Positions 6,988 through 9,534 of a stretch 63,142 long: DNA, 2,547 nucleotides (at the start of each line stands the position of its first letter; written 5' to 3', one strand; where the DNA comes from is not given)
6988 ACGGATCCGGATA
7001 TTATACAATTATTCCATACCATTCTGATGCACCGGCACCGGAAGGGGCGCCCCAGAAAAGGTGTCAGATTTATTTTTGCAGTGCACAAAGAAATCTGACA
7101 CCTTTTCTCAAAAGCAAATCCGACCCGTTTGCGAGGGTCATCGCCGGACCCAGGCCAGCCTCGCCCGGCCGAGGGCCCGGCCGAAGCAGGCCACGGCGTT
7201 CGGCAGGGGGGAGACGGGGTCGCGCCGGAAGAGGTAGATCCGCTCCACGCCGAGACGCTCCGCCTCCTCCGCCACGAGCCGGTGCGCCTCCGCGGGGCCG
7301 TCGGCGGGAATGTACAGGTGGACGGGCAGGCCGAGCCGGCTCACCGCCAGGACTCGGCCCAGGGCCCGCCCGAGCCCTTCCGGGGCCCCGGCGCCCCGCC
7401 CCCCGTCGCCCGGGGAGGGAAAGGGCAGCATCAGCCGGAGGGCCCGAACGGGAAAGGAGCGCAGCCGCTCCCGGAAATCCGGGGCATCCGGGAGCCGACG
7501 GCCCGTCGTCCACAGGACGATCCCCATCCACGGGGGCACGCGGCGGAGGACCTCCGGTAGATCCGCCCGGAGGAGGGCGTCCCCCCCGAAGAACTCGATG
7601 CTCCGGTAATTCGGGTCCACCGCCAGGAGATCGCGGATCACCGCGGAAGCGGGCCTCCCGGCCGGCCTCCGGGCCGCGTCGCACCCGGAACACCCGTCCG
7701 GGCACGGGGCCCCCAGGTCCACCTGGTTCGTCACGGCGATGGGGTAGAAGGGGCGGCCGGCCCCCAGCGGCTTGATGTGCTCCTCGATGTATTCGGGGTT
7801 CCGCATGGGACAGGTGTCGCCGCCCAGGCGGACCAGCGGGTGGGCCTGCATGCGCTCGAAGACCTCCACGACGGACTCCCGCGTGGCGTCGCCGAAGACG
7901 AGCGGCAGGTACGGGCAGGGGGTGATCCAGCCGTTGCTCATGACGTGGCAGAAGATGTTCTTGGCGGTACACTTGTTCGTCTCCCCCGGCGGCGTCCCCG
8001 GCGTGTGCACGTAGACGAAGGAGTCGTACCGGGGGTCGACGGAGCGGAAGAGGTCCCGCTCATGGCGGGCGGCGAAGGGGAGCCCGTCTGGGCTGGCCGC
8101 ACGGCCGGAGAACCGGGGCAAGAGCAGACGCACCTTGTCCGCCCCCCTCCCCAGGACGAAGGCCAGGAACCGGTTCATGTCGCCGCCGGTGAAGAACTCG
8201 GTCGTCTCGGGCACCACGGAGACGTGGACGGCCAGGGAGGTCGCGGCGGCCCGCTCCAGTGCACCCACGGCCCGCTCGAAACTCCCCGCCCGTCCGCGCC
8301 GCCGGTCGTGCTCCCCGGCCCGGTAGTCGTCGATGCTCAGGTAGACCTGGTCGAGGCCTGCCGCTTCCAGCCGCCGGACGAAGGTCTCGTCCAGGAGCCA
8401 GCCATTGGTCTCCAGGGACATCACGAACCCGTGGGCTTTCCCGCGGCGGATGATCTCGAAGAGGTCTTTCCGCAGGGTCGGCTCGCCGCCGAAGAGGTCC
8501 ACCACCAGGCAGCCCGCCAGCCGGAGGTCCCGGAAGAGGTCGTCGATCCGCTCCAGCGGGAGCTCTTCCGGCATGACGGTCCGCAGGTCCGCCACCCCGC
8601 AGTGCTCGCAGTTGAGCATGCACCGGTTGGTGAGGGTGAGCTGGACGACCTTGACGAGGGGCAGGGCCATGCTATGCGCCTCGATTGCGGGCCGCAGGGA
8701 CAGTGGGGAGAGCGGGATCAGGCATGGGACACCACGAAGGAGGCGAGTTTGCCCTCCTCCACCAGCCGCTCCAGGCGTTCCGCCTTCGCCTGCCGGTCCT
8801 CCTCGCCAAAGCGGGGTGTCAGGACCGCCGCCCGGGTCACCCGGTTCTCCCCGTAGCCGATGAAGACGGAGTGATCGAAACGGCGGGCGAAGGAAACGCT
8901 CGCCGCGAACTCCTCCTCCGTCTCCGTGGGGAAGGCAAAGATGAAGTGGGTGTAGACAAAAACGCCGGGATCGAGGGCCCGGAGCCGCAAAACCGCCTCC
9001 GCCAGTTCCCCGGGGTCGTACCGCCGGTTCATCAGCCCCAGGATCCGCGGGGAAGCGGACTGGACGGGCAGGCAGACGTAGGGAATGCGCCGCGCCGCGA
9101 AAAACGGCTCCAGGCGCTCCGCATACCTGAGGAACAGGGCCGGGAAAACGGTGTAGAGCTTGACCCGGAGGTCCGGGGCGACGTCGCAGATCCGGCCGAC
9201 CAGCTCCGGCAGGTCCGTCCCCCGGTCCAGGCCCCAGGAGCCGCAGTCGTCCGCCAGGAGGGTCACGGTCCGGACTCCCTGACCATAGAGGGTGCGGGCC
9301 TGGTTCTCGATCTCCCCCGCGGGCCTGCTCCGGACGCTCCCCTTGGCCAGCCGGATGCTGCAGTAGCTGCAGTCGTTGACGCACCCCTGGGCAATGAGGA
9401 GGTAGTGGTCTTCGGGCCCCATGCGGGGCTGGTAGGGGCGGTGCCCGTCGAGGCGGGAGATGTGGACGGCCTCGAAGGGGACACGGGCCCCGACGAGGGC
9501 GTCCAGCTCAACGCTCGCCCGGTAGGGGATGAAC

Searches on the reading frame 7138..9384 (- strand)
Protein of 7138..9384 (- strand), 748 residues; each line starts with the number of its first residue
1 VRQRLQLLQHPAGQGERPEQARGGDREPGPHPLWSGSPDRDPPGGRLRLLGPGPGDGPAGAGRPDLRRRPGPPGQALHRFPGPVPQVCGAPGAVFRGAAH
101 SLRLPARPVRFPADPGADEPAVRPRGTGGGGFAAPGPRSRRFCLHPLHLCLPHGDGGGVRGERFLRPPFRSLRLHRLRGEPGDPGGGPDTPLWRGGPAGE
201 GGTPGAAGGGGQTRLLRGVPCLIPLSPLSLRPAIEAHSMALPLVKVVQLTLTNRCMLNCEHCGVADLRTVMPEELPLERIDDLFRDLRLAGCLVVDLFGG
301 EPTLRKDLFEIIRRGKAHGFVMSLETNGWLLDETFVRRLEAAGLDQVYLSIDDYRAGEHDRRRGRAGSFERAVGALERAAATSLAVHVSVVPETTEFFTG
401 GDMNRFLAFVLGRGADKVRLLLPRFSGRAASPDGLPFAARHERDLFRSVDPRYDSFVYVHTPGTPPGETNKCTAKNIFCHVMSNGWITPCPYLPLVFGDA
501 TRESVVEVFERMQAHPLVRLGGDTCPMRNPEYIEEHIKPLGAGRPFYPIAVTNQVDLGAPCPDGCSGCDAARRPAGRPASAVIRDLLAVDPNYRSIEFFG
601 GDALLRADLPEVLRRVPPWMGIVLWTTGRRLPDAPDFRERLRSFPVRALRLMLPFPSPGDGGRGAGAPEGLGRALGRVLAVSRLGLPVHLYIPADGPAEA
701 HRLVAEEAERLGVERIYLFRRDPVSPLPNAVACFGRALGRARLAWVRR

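Call 37: search_protein_families(library=pfam, proteins=[window:7138-9384:-], max_evalue=0.0001)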
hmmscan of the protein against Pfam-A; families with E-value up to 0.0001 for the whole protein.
window:7138-9384:- (748 aa): 1 family
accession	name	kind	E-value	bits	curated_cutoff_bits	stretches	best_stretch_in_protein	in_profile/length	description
PF04055.27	Radical_SAM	-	3e-25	89.7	29.5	1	250-384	2-141/166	Radical SAM superfamily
